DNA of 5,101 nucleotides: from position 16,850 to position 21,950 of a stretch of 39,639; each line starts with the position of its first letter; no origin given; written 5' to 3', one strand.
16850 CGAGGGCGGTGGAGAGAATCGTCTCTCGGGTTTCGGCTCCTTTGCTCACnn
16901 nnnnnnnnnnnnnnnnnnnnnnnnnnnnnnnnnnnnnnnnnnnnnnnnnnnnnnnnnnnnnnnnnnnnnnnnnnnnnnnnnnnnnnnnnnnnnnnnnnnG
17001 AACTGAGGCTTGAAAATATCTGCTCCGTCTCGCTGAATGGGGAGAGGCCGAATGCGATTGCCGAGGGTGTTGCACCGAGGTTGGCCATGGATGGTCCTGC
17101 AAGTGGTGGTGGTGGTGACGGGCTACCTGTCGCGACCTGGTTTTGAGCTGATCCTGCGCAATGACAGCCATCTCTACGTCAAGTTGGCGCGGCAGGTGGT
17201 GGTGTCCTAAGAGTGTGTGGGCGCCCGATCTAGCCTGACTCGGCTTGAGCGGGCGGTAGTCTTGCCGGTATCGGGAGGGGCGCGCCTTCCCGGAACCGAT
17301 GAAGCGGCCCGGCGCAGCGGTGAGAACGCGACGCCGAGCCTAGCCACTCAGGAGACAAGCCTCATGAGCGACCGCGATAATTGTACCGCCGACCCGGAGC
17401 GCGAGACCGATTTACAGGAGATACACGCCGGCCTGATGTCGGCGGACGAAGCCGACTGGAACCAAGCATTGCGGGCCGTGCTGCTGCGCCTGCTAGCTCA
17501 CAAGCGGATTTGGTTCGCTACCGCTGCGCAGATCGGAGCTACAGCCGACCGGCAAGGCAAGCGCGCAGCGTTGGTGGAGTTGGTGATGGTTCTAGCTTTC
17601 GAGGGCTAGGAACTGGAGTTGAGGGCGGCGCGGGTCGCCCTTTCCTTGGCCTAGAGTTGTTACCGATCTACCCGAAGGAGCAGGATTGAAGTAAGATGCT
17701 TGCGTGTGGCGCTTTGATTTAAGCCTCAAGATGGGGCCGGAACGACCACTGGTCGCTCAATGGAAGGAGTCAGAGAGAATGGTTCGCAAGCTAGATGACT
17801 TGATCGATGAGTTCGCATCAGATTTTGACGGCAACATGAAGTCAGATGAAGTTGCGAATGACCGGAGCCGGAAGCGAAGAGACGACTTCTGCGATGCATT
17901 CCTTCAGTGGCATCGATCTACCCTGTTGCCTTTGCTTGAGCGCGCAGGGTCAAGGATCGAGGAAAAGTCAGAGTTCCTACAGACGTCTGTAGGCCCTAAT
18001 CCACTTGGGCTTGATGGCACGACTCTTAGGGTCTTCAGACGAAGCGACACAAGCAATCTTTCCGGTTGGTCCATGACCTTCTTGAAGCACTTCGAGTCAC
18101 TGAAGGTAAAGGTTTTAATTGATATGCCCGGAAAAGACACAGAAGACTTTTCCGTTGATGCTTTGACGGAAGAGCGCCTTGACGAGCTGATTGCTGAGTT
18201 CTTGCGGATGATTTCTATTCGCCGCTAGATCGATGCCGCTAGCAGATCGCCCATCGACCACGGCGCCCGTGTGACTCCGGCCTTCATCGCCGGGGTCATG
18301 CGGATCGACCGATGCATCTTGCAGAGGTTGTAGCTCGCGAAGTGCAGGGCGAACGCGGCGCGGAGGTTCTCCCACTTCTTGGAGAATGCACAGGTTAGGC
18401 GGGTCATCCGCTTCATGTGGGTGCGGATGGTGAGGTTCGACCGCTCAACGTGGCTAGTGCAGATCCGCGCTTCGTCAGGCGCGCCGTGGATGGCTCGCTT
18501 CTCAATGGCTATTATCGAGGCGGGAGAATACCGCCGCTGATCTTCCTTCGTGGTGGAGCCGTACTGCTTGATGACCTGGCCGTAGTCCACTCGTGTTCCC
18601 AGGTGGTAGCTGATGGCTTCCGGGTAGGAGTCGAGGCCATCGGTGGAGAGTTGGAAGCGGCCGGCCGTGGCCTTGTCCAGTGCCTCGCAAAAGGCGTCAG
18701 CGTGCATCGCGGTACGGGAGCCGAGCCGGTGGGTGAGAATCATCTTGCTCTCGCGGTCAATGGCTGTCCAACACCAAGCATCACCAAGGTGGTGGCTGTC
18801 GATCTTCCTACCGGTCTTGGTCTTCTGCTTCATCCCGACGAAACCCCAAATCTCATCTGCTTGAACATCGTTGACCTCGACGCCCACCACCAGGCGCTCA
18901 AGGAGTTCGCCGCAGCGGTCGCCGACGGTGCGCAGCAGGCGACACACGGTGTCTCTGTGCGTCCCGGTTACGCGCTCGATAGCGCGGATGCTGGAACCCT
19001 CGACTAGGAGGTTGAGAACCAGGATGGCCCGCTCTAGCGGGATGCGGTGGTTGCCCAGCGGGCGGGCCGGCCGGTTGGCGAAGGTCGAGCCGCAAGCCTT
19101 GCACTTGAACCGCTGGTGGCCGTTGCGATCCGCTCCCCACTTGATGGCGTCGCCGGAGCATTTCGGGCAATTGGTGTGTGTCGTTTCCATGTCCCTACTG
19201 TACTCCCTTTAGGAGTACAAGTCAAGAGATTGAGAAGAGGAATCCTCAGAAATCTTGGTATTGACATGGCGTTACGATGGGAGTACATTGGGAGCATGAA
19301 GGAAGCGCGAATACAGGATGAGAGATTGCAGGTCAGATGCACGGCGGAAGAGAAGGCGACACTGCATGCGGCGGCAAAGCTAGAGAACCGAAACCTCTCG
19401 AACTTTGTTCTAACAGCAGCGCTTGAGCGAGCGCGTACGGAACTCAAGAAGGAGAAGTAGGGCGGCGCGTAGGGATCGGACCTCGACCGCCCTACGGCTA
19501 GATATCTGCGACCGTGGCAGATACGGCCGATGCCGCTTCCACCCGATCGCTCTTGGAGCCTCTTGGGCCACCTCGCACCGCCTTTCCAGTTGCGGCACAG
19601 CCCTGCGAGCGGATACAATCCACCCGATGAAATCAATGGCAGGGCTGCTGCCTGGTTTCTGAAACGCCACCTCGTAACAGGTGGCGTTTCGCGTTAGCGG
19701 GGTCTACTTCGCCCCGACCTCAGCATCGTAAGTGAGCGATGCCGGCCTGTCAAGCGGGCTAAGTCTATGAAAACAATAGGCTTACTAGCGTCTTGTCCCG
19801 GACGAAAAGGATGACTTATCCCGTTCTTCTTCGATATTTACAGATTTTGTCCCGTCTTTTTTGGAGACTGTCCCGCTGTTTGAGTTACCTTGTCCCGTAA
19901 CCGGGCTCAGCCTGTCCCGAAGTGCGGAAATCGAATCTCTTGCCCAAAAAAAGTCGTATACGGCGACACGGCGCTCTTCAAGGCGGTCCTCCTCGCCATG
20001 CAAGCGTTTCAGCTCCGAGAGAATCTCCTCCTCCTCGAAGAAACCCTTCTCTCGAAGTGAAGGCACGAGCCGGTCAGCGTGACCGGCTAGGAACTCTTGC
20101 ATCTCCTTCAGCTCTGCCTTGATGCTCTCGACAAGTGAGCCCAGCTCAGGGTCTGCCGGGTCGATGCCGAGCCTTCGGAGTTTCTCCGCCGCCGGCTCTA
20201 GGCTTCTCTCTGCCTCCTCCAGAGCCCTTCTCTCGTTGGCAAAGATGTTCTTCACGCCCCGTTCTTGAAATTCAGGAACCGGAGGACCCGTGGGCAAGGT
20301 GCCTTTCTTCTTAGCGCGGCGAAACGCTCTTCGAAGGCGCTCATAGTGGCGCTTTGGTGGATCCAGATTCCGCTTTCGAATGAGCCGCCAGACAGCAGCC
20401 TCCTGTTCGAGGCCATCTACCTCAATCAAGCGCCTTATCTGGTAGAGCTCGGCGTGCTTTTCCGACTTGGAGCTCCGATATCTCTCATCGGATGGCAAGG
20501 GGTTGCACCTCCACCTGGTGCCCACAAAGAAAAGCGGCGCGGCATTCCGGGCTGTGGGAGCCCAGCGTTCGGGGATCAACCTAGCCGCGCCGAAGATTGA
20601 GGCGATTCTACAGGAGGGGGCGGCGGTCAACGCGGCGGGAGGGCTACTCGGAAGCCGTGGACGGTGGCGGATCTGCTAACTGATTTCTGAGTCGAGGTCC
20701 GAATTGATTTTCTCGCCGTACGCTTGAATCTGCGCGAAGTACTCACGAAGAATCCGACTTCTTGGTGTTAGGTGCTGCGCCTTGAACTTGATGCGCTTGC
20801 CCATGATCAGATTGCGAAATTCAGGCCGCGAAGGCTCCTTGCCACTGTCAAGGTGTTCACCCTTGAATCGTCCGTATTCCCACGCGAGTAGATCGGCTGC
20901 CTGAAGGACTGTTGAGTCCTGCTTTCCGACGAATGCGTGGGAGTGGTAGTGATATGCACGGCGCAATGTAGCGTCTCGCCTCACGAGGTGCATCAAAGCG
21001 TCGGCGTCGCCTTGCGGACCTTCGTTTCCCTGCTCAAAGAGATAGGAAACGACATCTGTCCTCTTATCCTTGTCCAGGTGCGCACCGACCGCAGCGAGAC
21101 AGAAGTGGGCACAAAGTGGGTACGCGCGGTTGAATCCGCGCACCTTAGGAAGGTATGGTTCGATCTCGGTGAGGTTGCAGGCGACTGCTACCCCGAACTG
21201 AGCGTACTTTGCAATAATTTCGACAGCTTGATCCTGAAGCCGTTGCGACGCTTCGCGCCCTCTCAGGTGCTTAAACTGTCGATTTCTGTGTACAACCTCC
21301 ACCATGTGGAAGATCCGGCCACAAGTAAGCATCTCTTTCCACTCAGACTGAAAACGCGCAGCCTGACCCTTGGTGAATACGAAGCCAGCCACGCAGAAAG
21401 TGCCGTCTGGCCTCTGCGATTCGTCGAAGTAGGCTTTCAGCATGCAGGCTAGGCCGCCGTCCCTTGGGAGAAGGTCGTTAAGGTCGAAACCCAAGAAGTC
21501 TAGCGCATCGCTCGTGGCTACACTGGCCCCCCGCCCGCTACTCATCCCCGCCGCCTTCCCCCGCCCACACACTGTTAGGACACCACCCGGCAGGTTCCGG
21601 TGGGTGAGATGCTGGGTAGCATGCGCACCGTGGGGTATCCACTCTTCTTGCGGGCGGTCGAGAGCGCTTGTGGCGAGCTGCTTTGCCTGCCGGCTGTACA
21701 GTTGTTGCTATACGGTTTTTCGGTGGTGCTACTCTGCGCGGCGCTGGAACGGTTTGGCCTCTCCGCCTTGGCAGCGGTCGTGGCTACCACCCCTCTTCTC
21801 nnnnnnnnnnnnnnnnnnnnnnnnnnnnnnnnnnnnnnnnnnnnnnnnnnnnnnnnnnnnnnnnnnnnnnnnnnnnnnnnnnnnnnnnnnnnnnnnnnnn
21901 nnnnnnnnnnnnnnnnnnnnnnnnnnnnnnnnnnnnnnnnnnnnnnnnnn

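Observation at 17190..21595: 4.39-kb IS1-family element with long cargo: 26-bp IRs, 8-bp TSD, centrally placed transposase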

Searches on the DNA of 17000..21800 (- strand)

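Call 39: search_rna_families(source=window, start=17000, end=21800, threshold=evalue, max_evalue=1)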
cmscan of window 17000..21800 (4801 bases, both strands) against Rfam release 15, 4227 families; matches with E-value up to 1: 3.
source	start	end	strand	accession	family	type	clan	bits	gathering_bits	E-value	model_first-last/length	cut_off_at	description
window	20521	20591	-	RF02996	int-alpA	Gene; sRNA;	-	26.4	35.8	0.022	1-71/71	no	int-alpA RNA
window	19459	19581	-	RF01053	Deinococcus_Y_RNA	Gene;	-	25.3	80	0.26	1-126/126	no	Deinococcus radiodurans Y RNA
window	18151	18201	-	RF01933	bxd_5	Gene; lncRNA;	-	19.9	50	0.16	1-57/57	no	Bithoraxoid conserved region 5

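Call 49: search_rna_families(sources=[L007, L018, L026], threshold=evalue, max_evalue=0.5, show_alignments=3)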
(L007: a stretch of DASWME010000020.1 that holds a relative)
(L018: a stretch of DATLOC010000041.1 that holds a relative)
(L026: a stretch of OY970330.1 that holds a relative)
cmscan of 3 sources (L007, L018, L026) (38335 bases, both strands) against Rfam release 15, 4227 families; matches with E-value up to 0.5: 4.
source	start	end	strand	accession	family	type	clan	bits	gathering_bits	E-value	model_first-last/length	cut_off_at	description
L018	5923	5995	+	RF02996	int-alpA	Gene; sRNA;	-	35.9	35.8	0.00059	1-71/71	no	int-alpA RNA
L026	10505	10583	-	RF00519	suhB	Gene; sRNA;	CL00108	28.8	41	0.041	1-77/77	no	Makes More Granules Regulator RNA (mmgR)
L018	10834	10868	-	RF01333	CRISPR-DR20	Gene; CRISPR;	-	25.9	42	0.24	1-36/36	no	CRISPR RNA direct repeat element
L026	5538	5611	+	RF02996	int-alpA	Gene; sRNA;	-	24.6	35.8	0.5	1-71/71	no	int-alpA RNA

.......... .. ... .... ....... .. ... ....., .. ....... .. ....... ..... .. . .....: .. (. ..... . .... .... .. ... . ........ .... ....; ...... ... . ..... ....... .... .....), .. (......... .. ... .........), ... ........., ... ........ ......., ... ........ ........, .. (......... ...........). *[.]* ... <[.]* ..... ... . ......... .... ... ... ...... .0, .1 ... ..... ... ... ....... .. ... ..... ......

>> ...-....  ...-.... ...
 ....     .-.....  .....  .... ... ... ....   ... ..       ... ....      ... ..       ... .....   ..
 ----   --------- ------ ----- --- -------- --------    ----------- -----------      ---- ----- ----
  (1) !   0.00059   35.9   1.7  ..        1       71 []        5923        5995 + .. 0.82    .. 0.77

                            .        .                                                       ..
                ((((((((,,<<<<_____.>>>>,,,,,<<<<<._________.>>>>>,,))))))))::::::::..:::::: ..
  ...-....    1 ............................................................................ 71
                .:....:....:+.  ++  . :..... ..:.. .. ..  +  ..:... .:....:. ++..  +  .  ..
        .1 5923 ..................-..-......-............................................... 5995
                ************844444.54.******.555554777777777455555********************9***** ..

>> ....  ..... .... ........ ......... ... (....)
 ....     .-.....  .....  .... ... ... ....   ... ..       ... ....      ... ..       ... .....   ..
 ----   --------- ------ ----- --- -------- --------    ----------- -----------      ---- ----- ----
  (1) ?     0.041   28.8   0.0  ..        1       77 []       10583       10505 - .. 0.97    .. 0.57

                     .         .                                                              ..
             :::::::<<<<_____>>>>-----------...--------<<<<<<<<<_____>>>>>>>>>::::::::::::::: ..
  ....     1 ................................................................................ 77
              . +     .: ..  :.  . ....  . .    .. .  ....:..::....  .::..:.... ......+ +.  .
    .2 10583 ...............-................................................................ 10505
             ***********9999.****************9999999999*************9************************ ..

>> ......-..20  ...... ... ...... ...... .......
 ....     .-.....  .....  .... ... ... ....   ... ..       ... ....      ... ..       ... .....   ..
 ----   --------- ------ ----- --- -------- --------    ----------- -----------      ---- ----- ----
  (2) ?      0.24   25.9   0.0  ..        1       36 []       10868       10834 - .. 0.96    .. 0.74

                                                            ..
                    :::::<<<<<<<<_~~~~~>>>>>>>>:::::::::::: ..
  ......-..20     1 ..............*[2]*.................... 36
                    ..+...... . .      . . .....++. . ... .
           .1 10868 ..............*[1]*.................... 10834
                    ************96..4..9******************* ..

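Call 54: build_rna_model(alignment_id=A4, structure=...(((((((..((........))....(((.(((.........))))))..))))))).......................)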
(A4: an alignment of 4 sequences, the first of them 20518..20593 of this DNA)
Model R1 built from alignment A4 (4 sequences, 82 columns); structure: as given.
model positions 76; base pairs 15; branch points 1; effective number of sequences 2.11; information 0.743 bits per position. Calibrated on 0.2 Mb of random sequence (short: E-values are rough).
structure used (alignment columns):
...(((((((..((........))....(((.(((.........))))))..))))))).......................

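Call 55: search_with_rna_model(model_id=R1, sources=[window, L001, L002, L003, L005, L006, L007, L008, L009, L010, L011, L012, L013, L014, L015, L016, L017, L018, L019, L020, L021, L022, L023, L024, L025, L026, L027, L028, L029, L030, L031, L032, L033, L034, L035, L036, L037, L038, L039, L040, L041, L042, L043, L044, L045, L046, L047, L048, L049, L050, L051, L052, L053, L054, L055, L056, L057, L058, L059, L060, L061, L062, L063, L064, L065, L066, L067, L068, L069, L070, L071, L072, L073, L074, L075, L076, L077, L078, L079, L080, L081, L082, L083, L084], max_evalue=1, make_alignment=true)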
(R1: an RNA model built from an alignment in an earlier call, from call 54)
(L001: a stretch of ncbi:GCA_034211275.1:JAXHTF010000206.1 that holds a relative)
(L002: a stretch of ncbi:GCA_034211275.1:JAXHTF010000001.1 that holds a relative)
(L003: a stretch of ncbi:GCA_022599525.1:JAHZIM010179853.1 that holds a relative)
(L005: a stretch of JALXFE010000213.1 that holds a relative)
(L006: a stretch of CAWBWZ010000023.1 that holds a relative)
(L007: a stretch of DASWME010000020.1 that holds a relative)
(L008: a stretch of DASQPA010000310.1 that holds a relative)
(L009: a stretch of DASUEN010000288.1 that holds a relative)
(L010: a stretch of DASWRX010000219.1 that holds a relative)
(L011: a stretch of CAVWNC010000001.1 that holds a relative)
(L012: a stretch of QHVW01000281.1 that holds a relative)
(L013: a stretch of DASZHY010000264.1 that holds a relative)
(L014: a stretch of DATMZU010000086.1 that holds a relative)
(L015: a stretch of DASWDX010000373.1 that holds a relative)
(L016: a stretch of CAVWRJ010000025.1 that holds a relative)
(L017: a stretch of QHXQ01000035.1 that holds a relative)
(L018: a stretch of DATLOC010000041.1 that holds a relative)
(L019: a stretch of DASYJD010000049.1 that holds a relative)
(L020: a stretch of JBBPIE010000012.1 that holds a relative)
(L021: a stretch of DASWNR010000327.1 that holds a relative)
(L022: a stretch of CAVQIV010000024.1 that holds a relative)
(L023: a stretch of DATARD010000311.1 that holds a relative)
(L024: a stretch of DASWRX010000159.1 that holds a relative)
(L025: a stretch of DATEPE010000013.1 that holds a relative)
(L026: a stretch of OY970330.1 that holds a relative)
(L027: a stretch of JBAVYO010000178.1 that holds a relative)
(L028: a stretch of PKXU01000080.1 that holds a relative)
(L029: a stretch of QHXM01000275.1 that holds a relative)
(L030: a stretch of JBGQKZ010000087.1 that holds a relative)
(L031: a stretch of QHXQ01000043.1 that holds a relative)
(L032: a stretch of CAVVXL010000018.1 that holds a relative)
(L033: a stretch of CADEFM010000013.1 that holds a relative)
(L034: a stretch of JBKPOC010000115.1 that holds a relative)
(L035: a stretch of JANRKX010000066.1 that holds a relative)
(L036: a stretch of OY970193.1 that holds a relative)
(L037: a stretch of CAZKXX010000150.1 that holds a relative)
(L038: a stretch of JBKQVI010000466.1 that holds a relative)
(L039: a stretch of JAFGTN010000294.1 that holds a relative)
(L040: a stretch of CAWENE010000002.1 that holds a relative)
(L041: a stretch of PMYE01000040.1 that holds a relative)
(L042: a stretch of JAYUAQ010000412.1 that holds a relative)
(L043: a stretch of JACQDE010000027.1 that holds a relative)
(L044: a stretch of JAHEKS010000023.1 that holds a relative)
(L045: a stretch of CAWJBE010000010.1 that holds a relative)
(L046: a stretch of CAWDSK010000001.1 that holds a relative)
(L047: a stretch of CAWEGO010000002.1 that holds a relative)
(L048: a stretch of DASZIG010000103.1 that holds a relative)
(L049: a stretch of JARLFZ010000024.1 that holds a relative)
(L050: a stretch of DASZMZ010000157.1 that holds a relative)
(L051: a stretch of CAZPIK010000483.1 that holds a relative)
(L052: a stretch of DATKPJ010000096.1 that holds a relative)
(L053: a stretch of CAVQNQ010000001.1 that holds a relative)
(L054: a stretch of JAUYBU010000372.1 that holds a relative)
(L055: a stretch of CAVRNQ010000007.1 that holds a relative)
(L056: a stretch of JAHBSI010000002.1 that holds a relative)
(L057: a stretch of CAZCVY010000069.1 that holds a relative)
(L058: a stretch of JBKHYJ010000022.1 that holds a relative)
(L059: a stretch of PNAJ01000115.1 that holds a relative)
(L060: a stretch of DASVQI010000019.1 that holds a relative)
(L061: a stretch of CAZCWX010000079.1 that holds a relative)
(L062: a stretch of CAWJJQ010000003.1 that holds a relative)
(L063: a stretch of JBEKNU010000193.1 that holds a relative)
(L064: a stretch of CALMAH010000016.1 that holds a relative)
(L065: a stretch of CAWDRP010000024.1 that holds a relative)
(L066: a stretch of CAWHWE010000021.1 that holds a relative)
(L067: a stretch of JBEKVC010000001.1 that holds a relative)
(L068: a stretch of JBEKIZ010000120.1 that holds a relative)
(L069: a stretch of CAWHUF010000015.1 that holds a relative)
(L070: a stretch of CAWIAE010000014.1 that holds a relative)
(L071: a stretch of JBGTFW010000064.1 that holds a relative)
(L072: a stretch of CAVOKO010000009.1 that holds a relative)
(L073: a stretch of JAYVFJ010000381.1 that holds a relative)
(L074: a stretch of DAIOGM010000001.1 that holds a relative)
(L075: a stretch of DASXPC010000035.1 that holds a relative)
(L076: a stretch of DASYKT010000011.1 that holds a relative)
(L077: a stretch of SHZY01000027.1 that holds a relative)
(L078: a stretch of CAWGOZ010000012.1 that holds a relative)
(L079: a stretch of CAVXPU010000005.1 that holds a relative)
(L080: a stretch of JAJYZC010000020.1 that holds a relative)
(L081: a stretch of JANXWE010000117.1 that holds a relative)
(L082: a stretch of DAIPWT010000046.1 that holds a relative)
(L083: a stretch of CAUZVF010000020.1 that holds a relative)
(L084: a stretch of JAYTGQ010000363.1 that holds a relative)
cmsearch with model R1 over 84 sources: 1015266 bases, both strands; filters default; matches with E-value up to 1: 17.
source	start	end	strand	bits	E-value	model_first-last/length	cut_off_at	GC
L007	1712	1788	-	88.6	1.1e-17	1-76/76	no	0.7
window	20518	20593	-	87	2.7e-17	1-76/76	no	0.67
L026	5536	5610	+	86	4.7e-17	1-76/76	no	0.73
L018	5921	5997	+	85.9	5e-17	1-76/76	no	0.77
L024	6117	6192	+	65.1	3.8e-12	1-76/76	no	0.7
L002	4618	4694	+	64.6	5e-12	1-76/76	no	0.68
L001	3390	3467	+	59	1.1e-10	1-76/76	no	0.71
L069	5886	5964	+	57.1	3e-10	1-76/76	no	0.68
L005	5595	5673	+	56.1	5e-10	1-76/76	no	0.71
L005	9076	9153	-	52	4.6e-09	1-76/76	no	0.68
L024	8643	8716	-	48.3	3.5e-08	1-76/76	no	0.76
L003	4622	4698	+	38.9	5.5e-06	1-76/76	no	0.73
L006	14088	14133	-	20.6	0.11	1-76/76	no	0.78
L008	5611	5716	+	19.7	0.18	1-76/76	no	0.7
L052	12475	12525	+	18.8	0.29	1-76/76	no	0.61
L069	7615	7660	-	17.1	0.77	1-76/76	no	0.67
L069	14420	14500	+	16.9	0.85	1-76/76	no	0.75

Alignment A5: 17 matches aligned to the model, 140 columns, each read 5' to 3' on its own strand. Consensus structure (alignment columns), stored with it:
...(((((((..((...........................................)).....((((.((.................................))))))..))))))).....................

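Call 56: search_with_rna_model(model_id=R1, sources=[window, L001, L002, L003, L005, L007, L018, L024, L026, L069], max_evalue=0.0001, make_alignment=true, show_alignments=0)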
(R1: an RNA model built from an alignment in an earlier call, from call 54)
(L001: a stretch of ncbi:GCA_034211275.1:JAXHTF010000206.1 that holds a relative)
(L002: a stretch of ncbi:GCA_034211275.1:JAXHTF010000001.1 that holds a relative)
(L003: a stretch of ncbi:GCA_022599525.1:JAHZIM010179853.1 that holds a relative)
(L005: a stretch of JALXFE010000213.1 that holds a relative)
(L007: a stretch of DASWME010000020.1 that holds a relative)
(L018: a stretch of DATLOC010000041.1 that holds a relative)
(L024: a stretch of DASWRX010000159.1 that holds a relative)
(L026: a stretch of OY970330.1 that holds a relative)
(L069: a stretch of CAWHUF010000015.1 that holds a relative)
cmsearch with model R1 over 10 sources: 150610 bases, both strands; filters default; matches with E-value up to 0.0001: 12.
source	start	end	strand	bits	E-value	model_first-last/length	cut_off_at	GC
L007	1712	1788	-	88.6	1.7e-18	1-76/76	no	0.7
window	20518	20593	-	87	4e-18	1-76/76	no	0.67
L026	5536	5610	+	86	6.9e-18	1-76/76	no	0.73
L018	5921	5997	+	85.9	7.4e-18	1-76/76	no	0.77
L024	6117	6192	+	65.1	5.7e-13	1-76/76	no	0.7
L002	4618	4694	+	64.6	7.4e-13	1-76/76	no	0.68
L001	3390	3467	+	59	1.6e-11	1-76/76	no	0.71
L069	5886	5964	+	57.1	4.4e-11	1-76/76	no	0.68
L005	5595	5673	+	56.1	7.4e-11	1-76/76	no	0.71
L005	9076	9153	-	52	6.8e-10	1-76/76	no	0.68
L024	8643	8716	-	48.3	5.2e-09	1-76/76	no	0.76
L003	4622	4698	+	38.9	8.2e-07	1-76/76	no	0.73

Alignment A6: 12 matches aligned to the model, 95 columns, each read 5' to 3' on its own strand. Consensus structure (alignment columns), stored with it:
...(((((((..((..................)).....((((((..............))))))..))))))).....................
